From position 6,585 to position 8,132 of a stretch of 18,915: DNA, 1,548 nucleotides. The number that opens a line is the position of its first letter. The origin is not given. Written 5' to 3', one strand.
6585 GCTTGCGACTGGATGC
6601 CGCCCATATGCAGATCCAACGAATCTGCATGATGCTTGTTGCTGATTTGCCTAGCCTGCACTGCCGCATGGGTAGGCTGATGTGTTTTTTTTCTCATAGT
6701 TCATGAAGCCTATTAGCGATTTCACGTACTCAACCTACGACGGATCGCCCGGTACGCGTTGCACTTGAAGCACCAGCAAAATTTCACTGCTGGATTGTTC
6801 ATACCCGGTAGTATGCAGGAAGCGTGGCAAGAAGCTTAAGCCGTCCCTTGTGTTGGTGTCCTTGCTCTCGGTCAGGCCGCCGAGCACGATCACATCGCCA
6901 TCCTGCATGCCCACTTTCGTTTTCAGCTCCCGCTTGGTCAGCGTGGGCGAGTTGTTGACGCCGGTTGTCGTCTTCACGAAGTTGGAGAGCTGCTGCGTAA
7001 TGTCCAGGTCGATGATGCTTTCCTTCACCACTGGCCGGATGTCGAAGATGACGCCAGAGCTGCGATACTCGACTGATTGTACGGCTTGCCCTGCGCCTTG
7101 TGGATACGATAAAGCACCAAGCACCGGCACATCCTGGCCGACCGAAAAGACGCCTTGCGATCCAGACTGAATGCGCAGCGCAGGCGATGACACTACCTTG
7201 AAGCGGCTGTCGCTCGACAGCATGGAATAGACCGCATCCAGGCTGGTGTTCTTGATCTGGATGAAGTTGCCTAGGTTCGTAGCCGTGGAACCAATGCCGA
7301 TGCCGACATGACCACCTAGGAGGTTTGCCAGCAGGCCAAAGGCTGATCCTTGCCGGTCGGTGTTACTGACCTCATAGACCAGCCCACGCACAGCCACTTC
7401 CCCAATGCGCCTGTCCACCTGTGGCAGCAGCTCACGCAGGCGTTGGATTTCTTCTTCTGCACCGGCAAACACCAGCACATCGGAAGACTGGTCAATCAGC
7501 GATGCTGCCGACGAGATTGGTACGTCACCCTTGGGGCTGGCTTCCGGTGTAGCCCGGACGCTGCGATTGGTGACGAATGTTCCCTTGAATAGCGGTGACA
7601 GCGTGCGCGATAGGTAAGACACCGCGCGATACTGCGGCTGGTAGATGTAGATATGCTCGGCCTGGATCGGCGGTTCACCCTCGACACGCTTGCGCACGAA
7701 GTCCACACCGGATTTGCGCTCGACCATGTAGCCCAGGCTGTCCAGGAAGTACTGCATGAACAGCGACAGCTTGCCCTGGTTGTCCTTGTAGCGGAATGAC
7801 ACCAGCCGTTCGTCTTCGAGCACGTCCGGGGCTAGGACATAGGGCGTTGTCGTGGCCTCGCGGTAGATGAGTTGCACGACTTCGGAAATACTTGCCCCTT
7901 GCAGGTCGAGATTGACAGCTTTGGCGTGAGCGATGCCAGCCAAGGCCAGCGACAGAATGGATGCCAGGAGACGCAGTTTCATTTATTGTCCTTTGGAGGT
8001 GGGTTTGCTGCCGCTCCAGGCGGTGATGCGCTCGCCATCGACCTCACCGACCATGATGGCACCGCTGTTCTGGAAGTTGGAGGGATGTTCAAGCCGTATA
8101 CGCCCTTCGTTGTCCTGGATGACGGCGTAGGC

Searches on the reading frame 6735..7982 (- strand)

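Call 9: search_protein_families(library=pfam, proteins=[window:6735-7982:-], max_evalue=0.01)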
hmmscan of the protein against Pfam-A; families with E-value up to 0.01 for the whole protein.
window:6735-7982:- (415 aa): 2 families
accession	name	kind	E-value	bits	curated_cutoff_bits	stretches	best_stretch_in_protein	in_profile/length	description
PF00263.26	Secretin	-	5.8e-23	81.8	27.5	1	255-385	2-137/169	Bacterial type II and III secretion system protein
PF03958.22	Secretin_N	-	0.0024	18.5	28.2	1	113-192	3-66/69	Bacterial type II/III secretion system short domain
